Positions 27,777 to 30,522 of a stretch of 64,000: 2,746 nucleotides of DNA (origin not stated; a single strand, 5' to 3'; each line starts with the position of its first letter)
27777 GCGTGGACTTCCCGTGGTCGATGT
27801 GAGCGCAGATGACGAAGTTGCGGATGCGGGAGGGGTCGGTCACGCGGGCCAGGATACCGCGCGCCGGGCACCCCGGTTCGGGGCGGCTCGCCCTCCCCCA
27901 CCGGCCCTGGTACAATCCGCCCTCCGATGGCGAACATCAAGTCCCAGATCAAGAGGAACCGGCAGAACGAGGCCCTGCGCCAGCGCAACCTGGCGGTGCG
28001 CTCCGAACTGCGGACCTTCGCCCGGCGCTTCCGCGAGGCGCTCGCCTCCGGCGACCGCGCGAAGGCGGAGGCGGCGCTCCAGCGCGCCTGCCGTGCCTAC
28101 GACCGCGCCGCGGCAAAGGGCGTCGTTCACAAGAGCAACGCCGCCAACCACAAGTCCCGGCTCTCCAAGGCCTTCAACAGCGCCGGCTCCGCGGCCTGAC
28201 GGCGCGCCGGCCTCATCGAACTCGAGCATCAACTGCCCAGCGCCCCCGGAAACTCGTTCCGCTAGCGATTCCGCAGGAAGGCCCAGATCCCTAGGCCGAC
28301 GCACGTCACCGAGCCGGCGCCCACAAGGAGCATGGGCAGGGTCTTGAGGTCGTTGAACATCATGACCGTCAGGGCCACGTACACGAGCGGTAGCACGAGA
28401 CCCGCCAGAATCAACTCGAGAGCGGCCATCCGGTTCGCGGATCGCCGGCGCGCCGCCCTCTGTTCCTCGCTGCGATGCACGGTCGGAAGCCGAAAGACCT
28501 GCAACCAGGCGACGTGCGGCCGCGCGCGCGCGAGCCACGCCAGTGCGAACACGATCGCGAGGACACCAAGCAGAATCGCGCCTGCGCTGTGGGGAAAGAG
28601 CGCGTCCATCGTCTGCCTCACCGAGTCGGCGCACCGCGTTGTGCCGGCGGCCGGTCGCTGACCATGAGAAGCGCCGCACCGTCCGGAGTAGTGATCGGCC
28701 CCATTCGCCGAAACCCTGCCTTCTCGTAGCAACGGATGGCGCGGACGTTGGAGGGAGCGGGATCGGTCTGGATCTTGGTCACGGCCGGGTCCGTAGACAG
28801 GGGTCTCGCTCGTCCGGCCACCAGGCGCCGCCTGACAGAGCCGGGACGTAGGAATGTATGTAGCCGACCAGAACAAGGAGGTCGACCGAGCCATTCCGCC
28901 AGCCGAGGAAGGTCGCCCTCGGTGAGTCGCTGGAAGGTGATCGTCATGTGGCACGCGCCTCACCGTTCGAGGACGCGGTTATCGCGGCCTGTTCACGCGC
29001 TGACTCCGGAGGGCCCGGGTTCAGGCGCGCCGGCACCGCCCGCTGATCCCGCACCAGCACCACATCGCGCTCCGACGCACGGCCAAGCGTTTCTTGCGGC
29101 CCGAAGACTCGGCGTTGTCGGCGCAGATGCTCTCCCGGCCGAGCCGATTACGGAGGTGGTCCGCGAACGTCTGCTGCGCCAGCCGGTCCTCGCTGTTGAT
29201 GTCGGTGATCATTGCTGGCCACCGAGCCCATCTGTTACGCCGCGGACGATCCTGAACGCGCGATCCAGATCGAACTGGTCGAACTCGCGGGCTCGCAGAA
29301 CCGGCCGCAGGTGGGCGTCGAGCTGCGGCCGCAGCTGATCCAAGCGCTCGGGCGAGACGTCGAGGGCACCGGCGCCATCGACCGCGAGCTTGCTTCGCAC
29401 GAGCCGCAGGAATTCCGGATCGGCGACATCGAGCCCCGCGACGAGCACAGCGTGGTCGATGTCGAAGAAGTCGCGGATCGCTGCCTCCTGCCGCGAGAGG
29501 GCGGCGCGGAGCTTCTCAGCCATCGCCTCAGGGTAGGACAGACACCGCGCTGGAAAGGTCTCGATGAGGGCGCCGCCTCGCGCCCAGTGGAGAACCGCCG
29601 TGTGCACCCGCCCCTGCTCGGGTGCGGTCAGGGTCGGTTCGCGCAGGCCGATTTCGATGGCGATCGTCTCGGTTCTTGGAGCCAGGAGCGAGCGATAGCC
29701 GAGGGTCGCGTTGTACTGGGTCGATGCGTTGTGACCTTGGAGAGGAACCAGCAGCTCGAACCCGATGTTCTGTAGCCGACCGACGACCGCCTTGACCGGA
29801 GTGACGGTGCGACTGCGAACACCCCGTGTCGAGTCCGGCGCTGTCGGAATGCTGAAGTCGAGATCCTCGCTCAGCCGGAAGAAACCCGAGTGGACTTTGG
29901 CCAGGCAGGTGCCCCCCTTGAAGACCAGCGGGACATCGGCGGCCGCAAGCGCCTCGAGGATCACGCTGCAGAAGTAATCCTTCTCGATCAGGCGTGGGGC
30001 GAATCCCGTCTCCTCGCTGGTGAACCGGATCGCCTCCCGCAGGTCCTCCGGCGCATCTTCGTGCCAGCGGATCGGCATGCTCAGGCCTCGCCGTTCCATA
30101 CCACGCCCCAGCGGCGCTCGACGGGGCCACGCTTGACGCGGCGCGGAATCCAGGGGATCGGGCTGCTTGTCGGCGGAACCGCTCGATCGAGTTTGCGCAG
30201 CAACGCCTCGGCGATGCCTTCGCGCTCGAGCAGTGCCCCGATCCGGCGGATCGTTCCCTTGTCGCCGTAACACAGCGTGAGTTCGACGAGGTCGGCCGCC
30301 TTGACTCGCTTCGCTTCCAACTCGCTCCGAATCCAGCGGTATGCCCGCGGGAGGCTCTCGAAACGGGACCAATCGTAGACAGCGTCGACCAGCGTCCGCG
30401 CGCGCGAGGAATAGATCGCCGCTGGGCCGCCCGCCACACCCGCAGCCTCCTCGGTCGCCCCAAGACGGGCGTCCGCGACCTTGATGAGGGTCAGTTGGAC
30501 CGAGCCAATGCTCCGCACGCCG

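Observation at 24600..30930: Accessory islet with three TA-like modules and two gene remnants interrupting conserved kbl / lepA / rpsT / holA-comEC-comEA block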

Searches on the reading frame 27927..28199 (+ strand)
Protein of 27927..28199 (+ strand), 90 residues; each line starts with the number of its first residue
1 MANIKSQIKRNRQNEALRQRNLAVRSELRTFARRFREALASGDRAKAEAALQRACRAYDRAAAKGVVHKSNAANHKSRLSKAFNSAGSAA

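Call 7: find_encoding_contigs(protein=window:27927-28199:+, flank=10000, max_places=10)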
Protein window:27927-28199:+ (90 aa): 2 contigs read that carry it; 2 places shown.
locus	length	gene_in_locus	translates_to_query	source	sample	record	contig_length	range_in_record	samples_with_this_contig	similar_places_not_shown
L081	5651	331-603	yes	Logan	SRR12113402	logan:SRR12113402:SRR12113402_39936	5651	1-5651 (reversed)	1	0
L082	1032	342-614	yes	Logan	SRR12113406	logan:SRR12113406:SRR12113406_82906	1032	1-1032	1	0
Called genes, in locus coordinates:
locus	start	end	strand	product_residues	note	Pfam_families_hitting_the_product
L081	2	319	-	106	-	?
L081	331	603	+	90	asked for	PF01649:Ribosomal_S20p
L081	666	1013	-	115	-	-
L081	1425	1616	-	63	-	-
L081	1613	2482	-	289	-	PF08843:AbiEii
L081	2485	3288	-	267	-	-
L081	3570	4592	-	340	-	PF21694:DNA_pol3_delta_C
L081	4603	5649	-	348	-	?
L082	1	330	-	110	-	?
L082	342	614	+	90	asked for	PF01649:Ribosomal_S20p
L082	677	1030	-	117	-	?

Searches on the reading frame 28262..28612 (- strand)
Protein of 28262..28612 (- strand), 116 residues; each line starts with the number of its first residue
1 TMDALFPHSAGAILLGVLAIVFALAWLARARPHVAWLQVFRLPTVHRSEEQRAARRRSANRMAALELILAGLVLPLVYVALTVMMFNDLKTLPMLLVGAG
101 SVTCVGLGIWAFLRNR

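Call 12: search_protein_families(library=ncbifam, proteins=[window:28262-28612:-], max_evalue=0.1)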
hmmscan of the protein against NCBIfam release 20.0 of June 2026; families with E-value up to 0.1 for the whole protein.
window:28262-28612:- (116 aa): 1 family
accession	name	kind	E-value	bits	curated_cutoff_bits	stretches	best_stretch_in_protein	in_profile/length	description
NF040696.1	isopcys_mtase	equivalog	0.0036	17.2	160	1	34-113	12-90/190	protein-S-isoprenylcysteine O-methyltransferase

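Call 13: search_protein_families(library=padloc, proteins=[window:28262-28612:-], max_evalue=0.1)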
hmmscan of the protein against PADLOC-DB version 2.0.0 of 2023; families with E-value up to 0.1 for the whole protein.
window:28262-28612:- (116 aa): 0 families

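Call 16: search_protein_families(library=pfam, proteins=[window:28265-28609:-], max_evalue=1)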
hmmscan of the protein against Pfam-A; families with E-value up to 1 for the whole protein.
seq(115 aa): 1 family
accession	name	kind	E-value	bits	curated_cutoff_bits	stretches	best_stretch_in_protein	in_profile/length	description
PF19744.4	DUF6232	-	0.22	12.4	27.4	0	37-110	13-74/117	Family of unknown function (DUF6232)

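Call 84: search_dna_similar(query=window:28265-28609:-, collection=plasmids, mode=protein, max_evalue=0.01, max_rows=10)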
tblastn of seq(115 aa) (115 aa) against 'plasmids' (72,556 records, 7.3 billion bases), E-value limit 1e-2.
No match.

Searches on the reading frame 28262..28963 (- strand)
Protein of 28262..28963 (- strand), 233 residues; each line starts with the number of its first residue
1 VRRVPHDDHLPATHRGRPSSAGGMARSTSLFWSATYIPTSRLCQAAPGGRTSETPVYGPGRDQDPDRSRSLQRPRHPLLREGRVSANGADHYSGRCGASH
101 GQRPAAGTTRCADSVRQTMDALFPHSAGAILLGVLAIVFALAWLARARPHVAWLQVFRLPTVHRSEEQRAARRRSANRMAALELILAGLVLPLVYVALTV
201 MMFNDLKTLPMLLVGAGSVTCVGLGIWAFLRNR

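Call 3: search_protein_families(library=pfam, proteins=[window:28262-28963:-], max_evalue=0.1)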
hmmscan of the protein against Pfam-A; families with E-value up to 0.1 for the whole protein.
window:28262-28963:- (233 aa): 2 families
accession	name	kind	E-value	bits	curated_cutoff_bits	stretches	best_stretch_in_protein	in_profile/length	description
PF05425.18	CopD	-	0.022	15.6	32.1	1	119-195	33-103/105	Copper resistance protein D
PF06724.16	DUF1206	-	0.041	14.4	26.2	0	114-144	31-61/70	Domain of Unknown Function (DUF1206)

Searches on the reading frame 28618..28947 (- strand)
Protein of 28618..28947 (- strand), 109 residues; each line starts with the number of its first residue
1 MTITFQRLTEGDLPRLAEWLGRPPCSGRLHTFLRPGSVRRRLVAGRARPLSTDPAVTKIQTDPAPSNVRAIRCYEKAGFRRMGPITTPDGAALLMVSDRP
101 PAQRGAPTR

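Call 3: search_protein_families(library=pfam, proteins=[window:28618-28947:-], max_evalue=0.1)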
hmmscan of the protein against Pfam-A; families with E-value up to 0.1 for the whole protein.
window:28618-28947:- (109 aa): 2 families
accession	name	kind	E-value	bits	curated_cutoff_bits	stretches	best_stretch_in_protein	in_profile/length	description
PF13523.12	Acetyltransf_8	-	2.8e-06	27.5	27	1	50-86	108-144/145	Acetyltransferase (GNAT) domain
PF13302.13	Acetyltransf_3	-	0.073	14.2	25.4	0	53-80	111-138/138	Acetyltransferase (GNAT) domain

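Call 12: search_protein_families(library=ncbifam, proteins=[window:28618-28947:-], max_evalue=0.1)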
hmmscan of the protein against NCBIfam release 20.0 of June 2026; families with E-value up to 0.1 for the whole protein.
window:28618-28947:- (109 aa): 12 families
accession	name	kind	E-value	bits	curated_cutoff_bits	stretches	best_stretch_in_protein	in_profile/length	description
NF012165.0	AAC_6p_set_A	equivalog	3.4e-24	85.5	280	1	40-101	108-169/177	aminoglycoside 6'-N-acetyltransferase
TIGR04431.1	N6_acetyl_AAC6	equivalog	7.5e-24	84.4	260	1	41-100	116-175/184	AacA4 family aminoglycoside N(6')-acetyltransferase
NF000048.1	AAC_6p_A40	exception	2.7e-22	79.1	400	1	40-100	115-175/184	aminoglycoside 6'-N-acetyltransferase AacA40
NF033074.0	AAC_6p_Ib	exception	2.9e-22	79.2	400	1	42-101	117-176/184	AAC(6')-Ib family aminoglycoside 6'-N-acetyltransferase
NF000135.2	AAC_6p_IIc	exception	9.1e-20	71.2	415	1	41-99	116-174/193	aminoglycoside N-acetyltransferase AAC(6')-IIc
NF000118.3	AAC_6p_A31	exception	8.3e-18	64.9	385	1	41-99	104-162/172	aminoglycoside N-acetyltransferase AAC(6')-31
NF000431.1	AAC_6p_Ian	exception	0.00022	20.8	400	1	49-82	121-154/190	aminoglycoside N-acetyltransferase AAC(6')-Ian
NF000225.3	AAC_6p_Strep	exception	0.00061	19.8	250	1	47-83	92-128/156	aminoglycoside 6'-N-acetyltransferase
NF033151.0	AAC_6p_A10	exception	0.0024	17.9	400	1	53-82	126-155/178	AAC(6')-I family aminoglycoside 6'-N-acetyltransferase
NF033693.0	AAC_6p_Ie_fam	exception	0.022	14.9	340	1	59-82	133-156/179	AAC(6')-Ie family aminoglycoside N-acetyltransferase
NF000016.1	AAC_6p_Im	exception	0.043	13.9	350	1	53-81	126-154/178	aminoglycoside N-acetyltransferase AAC(6')-Im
NF000507.1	AAC_6p_Ie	exception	0.078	12.9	450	0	58-82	132-156/201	aminoglycoside N-acetyltransferase AAC(6')-Ie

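Call 13: search_protein_families(library=padloc, proteins=[window:28618-28947:-], max_evalue=0.1)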
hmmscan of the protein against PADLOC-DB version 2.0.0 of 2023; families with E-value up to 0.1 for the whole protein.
window:28618-28947:- (109 aa): 0 families

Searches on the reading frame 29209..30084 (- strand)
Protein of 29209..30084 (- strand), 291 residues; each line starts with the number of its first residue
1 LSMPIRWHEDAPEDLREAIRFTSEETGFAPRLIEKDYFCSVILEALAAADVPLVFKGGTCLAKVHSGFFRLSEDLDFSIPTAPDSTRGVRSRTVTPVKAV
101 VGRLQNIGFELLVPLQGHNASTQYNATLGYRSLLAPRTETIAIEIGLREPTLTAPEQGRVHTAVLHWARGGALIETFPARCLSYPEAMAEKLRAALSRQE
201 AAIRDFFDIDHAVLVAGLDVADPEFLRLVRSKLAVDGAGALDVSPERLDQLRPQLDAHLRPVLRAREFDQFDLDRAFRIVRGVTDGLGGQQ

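Call 12: search_protein_families(library=ncbifam, proteins=[window:29209-30084:-], max_evalue=0.1)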
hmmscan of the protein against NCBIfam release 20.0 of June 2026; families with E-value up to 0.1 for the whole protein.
window:29209-30084:- (291 aa): 0 families

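Call 13: search_protein_families(library=padloc, proteins=[window:29209-30084:-], max_evalue=0.1)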
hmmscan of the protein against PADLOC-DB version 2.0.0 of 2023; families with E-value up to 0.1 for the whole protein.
window:29209-30084:- (291 aa): 28 families (the best 25 are shown)
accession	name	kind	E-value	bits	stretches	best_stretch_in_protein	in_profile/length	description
PDLC02304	AbiEii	-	1.5e-29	101.7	1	17-257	5-232/260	AbiEii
PDLC02292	AbiEii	-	1.6e-23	81.9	1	7-211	3-204/283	AbiEii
PDLC02302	AbiEii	-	5.5e-19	66.7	1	24-202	17-200/313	AbiEii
PDLC02321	AbiEii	-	6.4e-19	66.7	1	15-263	3-267/296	AbiEii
PDLC02297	AbiEii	-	1.6e-18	65.1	1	15-214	4-208/307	AbiEii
PDLC02289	AbiEii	-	7e-17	59.9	1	4-192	4-191/309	AbiEii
PDLC02323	AbiEii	-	1.1e-15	56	1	24-210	10-181/248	AbiEii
PDLC02317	AbiEii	-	6.8e-14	49.6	1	21-216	9-206/396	AbiEii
PDLC02305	AbiEii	-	8.6e-13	46.2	1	17-276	6-248/306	AbiEii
PDLC02294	AbiEii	-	1.2e-12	46.2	1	32-221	21-194/260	AbiEii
PDLC02318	AbiEii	-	1.5e-11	42.2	1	48-213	38-184/280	AbiEii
PDLC02322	AbiEii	-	1.5e-10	39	1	7-89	4-86/324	AbiEii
PDLC02316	AbiEii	-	4.2e-10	37.5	1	8-82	4-79/314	AbiEii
PDLC02296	AbiEii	-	2e-09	35.1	1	29-82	20-74/282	AbiEii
PDLC02303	AbiEii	-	1.9e-08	32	1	23-77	10-65/249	AbiEii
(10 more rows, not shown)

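Call 19: find_homologous_proteins(query=window:29209-30078:-, max_evalue=1e-10)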
Query window:29209-30078:- (289 aa): 3405 proteins with E <= 1e-10 among 8000 candidates; the best 120 are listed.
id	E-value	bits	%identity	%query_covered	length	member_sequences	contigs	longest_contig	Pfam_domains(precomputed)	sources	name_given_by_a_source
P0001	3.1e-160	550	86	100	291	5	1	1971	PF08843.18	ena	-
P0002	1.0e-158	545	100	87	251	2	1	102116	PF08843.18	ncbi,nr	ncbi:MAG: nucleotidyl transferase AbiEii/AbiGii toxin family protein [Acidobacteria bacterium]|nr:nu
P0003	1.8e-157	541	86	100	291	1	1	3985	PF08843.18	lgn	-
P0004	2.6e-155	534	85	100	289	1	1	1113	PF08843.18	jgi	-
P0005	9.5e-152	522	82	100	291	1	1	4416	PF08843.18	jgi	jgi:predicted nucleotidyltransferase component of viral defense system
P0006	1.6e-150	518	83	99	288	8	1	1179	PF08843.18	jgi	jgi:predicted nucleotidyltransferase component of viral defense system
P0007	6.5e-150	516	83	99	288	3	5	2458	PF08843.18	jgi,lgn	-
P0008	8.1e-149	513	82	99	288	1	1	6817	PF08843.18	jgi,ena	jgi:predicted nucleotidyltransferase component of viral defense system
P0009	1.9e-148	512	79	100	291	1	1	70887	PF08843.18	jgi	jgi:predicted nucleotidyltransferase component of viral defense system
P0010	2.4e-147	508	82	99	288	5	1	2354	PF08843.18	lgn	-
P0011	1.9e-146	505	81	99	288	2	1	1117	PF08843.18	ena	-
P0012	4.7e-145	500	80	99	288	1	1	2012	PF08843.18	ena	-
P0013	9.4e-144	496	79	99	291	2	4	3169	PF08843.18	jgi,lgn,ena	-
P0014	1.1e-143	496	78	99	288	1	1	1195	PF08843.18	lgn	-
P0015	1.4e-142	492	78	99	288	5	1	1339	PF08843.18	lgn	-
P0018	2.3e-141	488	78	99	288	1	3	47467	PF08843.18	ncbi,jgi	jgi:predicted nucleotidyltransferase component of viral defense system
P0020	7.2e-140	483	77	99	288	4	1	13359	PF08843.18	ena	-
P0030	7.7e-132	457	73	99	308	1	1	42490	PF08843.18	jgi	jgi:predicted nucleotidyltransferase component of viral defense system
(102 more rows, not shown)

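Call 20: find_encoding_contigs(protein=P0009, flank=8000, max_places=2)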
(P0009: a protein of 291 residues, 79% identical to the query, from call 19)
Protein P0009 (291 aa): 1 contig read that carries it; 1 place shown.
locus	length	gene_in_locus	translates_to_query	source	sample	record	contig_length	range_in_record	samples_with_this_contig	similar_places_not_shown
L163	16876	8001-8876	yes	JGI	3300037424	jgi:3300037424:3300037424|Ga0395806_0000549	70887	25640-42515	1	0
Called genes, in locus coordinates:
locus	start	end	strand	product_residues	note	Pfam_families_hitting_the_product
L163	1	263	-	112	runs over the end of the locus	-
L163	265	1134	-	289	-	PF00583:Acetyltransf_1, PF08445:FR47, PF13508:Acetyltransf_7 (weak)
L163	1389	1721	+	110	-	PF03551:PadR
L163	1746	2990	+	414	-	PF12704:MacB_PCD, PF02687:FtsX (weak)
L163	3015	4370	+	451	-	PF12704:MacB_PCD, PF02687:FtsX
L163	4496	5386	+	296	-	-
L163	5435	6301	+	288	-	PF07676:PD40 (faint)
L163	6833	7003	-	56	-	PF04973:NMN_transporter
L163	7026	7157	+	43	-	-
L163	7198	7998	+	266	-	-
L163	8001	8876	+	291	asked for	PF08843:AbiEii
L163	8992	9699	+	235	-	PF02353:CMAS, PF08241:Methyltransf_11 (weak), PF13649:Methyltransf_25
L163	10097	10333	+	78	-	-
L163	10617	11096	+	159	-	-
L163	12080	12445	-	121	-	-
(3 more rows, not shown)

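Call 21: find_encoding_contigs(protein=P0018, flank=8000, max_places=3)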
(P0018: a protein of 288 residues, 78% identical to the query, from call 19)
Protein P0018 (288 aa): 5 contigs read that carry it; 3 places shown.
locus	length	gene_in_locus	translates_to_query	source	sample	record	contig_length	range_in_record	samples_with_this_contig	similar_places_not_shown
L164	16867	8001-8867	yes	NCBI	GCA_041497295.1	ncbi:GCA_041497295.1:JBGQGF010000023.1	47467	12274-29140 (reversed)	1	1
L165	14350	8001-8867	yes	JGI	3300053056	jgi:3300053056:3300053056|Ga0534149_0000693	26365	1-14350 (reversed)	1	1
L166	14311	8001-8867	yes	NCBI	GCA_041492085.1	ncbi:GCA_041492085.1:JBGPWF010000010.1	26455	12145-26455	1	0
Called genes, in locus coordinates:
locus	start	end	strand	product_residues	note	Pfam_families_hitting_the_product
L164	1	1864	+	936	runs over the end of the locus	-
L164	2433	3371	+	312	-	PF13495:Phage_int_SAM_4, PF00589:Phage_integrase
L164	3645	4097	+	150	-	-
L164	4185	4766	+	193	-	-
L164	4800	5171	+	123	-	-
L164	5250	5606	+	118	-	PF02810:SEC-C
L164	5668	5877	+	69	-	PF15919:HicB_lk_antitox (weak)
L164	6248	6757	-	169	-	PF13635:DUF4143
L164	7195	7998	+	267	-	-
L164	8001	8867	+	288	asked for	PF08843:AbiEii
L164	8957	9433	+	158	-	PF01243:PNPOx_N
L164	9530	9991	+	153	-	-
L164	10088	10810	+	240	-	PF00106:adh_short, PF01370:Epimerase (weak), PF08659:KR (weak), PF13561:adh_short_C2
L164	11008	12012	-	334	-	PF04055:Radical_SAM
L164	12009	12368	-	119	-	PF02641:DUF190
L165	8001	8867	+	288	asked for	PF08843:AbiEii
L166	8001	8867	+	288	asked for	PF08843:AbiEii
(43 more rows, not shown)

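Call 22: find_encoding_contigs(protein=P0008, flank=8000, max_places=2)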
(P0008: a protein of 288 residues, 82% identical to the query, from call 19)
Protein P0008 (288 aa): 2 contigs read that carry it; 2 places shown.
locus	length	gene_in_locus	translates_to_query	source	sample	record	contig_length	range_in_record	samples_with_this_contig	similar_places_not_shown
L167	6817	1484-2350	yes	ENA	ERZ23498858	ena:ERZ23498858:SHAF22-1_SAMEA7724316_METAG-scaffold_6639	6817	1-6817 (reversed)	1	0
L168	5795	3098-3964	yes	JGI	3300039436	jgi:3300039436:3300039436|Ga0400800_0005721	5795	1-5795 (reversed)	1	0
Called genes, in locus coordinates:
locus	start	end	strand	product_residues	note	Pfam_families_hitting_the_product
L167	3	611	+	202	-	?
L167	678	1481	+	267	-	-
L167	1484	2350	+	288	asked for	PF08843:AbiEii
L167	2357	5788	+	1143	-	PF04313:HSDR_N, PF04851:ResIII, PF18766:SWI2_SNF2, PF22679:T1R_D3-like, PF11867:T1RH-like_C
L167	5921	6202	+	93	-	-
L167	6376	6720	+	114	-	-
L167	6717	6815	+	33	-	?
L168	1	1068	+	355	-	PF02384:N6_Mtase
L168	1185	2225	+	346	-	PF01420:Methylase_S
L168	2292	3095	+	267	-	-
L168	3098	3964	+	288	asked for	PF08843:AbiEii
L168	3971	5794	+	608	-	?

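Call 44: find_encoding_contigs(protein=P0003, flank=8000, max_places=2)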
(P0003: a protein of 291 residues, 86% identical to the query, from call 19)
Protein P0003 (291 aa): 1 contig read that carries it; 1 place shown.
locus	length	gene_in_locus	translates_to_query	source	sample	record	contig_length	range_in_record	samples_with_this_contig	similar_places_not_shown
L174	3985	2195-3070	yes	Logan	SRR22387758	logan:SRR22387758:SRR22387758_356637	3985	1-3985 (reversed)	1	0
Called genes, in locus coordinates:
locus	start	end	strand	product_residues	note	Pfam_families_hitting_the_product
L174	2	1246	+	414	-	?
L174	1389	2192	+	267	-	-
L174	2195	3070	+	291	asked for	PF08843:AbiEii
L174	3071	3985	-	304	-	?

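Call 45: find_encoding_contigs(protein=P0020, flank=8000, max_places=2)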
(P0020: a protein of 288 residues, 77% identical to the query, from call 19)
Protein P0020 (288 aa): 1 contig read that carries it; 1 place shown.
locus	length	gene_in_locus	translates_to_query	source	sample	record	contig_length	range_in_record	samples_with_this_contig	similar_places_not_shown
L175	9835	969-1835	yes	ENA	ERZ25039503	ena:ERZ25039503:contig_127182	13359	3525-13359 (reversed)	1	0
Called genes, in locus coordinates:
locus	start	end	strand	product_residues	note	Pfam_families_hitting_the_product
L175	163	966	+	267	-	-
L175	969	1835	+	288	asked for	PF08843:AbiEii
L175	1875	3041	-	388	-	PF13439:Glyco_transf_4, PF13579:Glyco_trans_4_4, PF00534:Glycos_transf_1, PF13692:Glyco_trans_1_4, PF13524:Glyco_trans_1_2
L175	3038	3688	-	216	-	-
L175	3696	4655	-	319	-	PF00890:FAD_binding_2 (faint), PF01266:DAO (faint), PF03486:HI0933_like (faint), PF07992:Pyr_redox_2, PF13738:Pyr_redox_3, PF00070:Pyr_redox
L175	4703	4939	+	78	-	-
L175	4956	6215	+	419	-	PF20030:bpMoxR, PF07726:AAA_3, PF07728:AAA_5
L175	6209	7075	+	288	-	PF01882:DUF58, PF05762:VWA_CoxE (weak), PF13519:VWA_2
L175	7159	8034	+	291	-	-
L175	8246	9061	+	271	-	PF01882:DUF58 (weak), PF00092:VWA, PF13519:VWA_2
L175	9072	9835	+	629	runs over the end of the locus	PF07584:BatA (weak), PF05762:VWA_CoxE (weak), PF01882:DUF58 (weak), PF00092:VWA, PF13519:VWA_2, PF12895:ANAPC3 (weak), PF13432:TPR_16, PF13432:TPR_16, +7 more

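Call 46: find_encoding_contigs(protein=P0030, flank=8000, max_places=2)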
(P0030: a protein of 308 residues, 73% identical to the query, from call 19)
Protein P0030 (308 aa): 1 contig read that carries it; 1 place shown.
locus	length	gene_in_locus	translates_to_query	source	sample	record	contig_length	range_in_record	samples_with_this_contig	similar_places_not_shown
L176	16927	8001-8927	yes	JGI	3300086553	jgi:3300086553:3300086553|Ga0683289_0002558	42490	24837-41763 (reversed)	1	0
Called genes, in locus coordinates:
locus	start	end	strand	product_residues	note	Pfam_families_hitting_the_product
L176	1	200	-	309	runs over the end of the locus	?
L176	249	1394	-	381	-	-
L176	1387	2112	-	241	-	PF13620:CarboxypepD_reg, PF14686:fn3_3 (faint)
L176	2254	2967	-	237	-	PF00005:ABC_tran, PF13304:AAA_21 (weak)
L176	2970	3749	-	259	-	PF00005:ABC_tran, PF13304:AAA_21 (weak), PF12399:BCA_ABC_TP_C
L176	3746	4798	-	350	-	PF02653:BPD_transp_2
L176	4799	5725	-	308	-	PF02653:BPD_transp_2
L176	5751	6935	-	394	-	PF13433:Peripla_BP_5, PF13458:Peripla_BP_6, PF01094:ANF_receptor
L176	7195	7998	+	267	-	-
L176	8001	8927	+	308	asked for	PF08843:AbiEii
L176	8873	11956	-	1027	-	PF01433:Peptidase_M1, PF01546:Peptidase_M20 (weak), PF04389:Peptidase_M28, PF00595:PDZ (weak), PF13180:PDZ_2, PF17820:PDZ_6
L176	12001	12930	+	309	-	PF00005:ABC_tran, PF13304:AAA_21 (weak), PF13732:DrrA1-3_C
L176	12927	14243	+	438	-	PF12698:ABC2_membrane_3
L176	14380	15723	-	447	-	PF02878:PGM_PMM_I, PF02879:PGM_PMM_II, PF02880:PGM_PMM_III, PF00408:PGM_PMM_IV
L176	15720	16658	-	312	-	PF07949:YbbR (weak)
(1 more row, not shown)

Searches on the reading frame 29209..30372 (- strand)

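Call 3: search_protein_families(library=pfam, proteins=[window:29209-30372:-], max_evalue=0.1)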
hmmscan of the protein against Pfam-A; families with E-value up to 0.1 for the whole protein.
window:29209-30372:- (387 aa): 1 family
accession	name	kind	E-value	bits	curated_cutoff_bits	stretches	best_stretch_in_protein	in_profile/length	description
PF08843.17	AbiEii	-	1.8e-25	90.7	22.5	1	139-360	3-225/238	Nucleotidyl transferase AbiEii toxin, Type IV TA system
